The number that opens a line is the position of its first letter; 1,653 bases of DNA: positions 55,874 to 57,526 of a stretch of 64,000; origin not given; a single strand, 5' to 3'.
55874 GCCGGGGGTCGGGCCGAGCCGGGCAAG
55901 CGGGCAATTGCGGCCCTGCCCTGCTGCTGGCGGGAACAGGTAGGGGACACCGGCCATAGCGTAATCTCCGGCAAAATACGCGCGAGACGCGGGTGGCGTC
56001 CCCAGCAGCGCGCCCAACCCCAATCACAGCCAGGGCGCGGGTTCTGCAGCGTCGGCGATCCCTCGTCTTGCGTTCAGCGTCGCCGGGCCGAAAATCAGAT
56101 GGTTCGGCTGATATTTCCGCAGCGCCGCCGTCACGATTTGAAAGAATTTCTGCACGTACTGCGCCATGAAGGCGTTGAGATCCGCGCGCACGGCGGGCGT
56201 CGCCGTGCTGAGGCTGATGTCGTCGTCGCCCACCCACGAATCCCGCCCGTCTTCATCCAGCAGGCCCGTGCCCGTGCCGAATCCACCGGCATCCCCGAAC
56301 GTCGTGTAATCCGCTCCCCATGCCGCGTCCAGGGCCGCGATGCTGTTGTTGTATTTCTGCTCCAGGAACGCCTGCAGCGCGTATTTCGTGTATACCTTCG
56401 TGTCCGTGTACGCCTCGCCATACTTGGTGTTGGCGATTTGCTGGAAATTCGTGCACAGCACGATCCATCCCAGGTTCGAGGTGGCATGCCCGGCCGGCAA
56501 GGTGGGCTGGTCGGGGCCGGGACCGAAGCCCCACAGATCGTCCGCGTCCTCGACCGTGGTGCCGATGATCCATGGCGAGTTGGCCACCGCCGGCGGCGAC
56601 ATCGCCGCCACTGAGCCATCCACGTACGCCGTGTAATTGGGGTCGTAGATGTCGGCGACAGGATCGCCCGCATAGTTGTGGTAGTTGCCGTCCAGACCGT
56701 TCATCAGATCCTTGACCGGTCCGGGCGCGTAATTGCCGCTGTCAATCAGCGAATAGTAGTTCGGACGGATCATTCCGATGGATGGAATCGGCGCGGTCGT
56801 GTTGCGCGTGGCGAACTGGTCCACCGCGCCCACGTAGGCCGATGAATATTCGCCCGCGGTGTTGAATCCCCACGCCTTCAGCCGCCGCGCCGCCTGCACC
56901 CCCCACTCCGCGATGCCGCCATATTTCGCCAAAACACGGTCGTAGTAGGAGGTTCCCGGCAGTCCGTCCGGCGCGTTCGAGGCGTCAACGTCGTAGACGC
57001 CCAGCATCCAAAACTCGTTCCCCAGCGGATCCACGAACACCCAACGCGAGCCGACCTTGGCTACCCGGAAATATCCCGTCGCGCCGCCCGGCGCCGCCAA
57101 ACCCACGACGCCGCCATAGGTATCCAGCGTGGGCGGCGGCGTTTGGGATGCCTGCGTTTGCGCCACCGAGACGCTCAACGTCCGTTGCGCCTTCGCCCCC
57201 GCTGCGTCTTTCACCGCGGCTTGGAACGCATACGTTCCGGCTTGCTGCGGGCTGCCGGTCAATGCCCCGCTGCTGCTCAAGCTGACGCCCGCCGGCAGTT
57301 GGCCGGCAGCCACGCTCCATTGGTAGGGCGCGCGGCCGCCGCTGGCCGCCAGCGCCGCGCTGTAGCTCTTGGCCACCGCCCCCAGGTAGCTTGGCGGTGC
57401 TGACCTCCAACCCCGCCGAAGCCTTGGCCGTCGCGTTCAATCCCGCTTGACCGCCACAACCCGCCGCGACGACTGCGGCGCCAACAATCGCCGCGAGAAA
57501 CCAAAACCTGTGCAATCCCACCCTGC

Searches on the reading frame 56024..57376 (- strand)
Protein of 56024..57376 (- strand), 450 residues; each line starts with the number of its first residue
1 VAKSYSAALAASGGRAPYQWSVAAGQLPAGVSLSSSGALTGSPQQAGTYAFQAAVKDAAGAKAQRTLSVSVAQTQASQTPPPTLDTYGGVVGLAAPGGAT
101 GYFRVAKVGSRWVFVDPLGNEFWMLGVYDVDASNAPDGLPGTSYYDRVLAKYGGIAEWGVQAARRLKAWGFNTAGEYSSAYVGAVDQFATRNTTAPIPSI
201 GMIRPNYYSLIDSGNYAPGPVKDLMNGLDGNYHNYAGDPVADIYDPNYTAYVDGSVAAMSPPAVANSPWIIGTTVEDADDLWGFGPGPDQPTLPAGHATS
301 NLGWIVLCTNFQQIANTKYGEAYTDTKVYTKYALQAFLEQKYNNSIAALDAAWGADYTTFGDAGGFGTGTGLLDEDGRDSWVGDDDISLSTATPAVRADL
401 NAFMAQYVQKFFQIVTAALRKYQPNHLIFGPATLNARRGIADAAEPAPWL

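Call 68: search_protein_families(library=pfam, proteins=[window:56024-57376:-], max_evalue=0.001)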
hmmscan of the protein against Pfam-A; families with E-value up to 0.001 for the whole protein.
window:56024-57376:- (450 aa): 2 families
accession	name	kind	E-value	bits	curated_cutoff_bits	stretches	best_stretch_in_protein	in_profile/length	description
PF05345.18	He_PIG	-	1.3e-11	45.2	24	1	5-71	19-95/96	Putative Ig domain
PF22352.2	K319L-like_PKD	-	0.00013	22.3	27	1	13-71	26-84/84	K319L-like, PKD domain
